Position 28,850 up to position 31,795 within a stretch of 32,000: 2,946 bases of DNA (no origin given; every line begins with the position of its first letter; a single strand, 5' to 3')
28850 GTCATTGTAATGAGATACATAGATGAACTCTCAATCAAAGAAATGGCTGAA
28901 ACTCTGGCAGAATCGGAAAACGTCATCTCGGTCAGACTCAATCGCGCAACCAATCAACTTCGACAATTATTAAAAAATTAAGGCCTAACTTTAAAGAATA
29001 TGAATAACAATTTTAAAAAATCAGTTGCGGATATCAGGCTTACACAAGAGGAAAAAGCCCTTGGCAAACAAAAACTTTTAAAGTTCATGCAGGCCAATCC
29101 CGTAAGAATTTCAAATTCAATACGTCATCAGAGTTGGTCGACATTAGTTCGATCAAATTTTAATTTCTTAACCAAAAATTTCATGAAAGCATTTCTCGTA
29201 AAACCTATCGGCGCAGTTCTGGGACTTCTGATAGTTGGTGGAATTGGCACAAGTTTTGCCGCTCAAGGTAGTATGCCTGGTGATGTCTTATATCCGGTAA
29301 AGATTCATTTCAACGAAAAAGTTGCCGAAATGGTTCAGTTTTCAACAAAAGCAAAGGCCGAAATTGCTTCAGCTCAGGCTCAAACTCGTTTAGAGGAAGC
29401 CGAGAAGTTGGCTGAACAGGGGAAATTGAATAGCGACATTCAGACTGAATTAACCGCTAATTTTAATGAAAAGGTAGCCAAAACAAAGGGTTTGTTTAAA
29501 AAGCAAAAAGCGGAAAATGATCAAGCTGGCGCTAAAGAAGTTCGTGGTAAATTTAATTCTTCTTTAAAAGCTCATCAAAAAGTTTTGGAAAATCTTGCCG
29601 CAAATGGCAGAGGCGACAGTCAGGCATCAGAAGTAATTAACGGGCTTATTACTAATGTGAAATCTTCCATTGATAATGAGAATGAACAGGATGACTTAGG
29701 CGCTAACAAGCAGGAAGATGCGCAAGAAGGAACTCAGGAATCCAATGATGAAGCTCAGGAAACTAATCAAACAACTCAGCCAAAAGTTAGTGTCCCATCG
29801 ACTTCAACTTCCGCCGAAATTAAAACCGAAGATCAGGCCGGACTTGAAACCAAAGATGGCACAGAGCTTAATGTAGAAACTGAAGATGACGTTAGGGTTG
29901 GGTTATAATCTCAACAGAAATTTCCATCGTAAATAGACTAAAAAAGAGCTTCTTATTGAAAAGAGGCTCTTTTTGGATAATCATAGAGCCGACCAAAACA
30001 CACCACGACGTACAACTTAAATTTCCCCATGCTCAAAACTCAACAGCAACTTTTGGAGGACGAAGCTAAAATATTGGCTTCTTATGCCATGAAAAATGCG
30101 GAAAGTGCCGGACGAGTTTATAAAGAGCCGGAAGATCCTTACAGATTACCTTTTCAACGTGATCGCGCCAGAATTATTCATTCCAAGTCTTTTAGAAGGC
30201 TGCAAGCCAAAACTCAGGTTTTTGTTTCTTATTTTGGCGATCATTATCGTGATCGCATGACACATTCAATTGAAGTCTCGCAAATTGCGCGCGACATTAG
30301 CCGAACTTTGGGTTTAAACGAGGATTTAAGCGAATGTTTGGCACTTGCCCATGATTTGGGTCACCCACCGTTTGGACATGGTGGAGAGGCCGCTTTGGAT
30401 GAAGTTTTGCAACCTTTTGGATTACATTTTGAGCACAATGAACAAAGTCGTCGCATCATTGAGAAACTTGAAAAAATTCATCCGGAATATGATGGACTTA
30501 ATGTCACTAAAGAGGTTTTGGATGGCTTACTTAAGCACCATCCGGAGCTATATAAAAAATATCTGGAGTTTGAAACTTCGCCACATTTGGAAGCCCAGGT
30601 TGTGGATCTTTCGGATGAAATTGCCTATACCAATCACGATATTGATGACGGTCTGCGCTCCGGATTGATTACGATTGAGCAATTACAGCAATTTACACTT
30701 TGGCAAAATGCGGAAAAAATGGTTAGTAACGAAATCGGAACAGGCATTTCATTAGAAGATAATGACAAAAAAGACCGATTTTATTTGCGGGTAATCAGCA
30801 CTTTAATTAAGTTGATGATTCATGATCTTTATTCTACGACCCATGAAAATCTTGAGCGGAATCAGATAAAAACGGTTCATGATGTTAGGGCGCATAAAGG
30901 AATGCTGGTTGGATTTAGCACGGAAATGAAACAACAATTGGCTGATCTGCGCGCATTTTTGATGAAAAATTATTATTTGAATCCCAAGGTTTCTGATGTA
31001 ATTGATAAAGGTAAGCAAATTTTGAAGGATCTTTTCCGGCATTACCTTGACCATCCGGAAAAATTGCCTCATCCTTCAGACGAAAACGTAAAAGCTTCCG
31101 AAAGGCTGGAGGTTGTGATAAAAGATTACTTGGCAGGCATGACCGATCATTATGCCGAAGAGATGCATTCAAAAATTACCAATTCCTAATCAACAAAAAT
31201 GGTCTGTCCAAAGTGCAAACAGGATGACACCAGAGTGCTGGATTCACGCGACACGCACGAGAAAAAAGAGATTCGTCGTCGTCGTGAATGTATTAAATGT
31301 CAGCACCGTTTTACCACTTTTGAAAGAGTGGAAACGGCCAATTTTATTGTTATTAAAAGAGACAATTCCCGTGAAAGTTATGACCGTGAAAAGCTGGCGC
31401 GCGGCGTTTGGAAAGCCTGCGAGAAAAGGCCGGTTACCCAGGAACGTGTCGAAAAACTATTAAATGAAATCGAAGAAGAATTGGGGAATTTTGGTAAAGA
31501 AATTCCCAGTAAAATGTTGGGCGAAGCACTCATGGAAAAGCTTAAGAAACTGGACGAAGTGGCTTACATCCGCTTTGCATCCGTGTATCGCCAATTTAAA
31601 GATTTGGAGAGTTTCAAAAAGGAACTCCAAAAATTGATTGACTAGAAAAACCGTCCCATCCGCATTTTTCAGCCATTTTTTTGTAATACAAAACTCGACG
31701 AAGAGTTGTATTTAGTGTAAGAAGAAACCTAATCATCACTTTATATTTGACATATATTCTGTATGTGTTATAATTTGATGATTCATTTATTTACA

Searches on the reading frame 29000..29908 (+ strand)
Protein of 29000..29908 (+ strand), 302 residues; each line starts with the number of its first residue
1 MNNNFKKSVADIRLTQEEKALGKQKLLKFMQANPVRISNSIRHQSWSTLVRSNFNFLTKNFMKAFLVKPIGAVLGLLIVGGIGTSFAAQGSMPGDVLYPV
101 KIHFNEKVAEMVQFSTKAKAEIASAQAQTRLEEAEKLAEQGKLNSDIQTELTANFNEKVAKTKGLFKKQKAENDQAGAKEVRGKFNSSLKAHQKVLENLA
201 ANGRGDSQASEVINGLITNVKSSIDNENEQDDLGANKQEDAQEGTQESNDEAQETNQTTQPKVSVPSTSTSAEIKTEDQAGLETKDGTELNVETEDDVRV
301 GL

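Call 39: search_protein_families(library=pfam, proteins=[window:29000-29908:+], max_evalue=0.001)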
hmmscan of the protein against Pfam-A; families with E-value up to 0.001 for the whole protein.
window:29000-29908:+ (302 aa): 1 family
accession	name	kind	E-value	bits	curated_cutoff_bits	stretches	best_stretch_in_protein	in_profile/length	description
PF18915.5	DUF5667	-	1e-11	45.5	27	1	90-199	1-92/99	Domain of unknown function (DUF5667)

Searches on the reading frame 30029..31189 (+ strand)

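Call 39: search_protein_families(library=pfam, proteins=[window:30029-31189:+], max_evalue=0.001)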
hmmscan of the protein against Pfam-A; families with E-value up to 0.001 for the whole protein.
window:30029-31189:+ (386 aa): 2 families
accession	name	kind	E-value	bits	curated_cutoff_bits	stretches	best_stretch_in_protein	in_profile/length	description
PF13286.11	HD_assoc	-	1.5e-20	73.9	22.2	1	294-381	1-90/91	Phosphohydrolase-associated domain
PF01966.28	HD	-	3.9e-18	66.3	22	1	77-199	2-114/116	HD domain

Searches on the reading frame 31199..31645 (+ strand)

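Call 82: search_protein_families(library=pfam, proteins=[window:31199-31645:+], max_evalue=0.01)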
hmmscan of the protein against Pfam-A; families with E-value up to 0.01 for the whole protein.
window:31199-31645:+ (148 aa): 3 families
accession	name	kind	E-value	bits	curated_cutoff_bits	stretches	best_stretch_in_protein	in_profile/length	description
PF03477.21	ATP-cone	-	1.1e-21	77.6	25.8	1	50-135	2-87/88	ATP cone domain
PF22811.2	Zn_ribbon_NrdR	-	2.5e-18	66.2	27.2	1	1-42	1-42/42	Transcriptional repressor NrdR-like, N-terminal domain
PF08703.15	PLC-beta_C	-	0.0002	21.4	27.6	1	21-147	36-166/272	PLC-beta C terminal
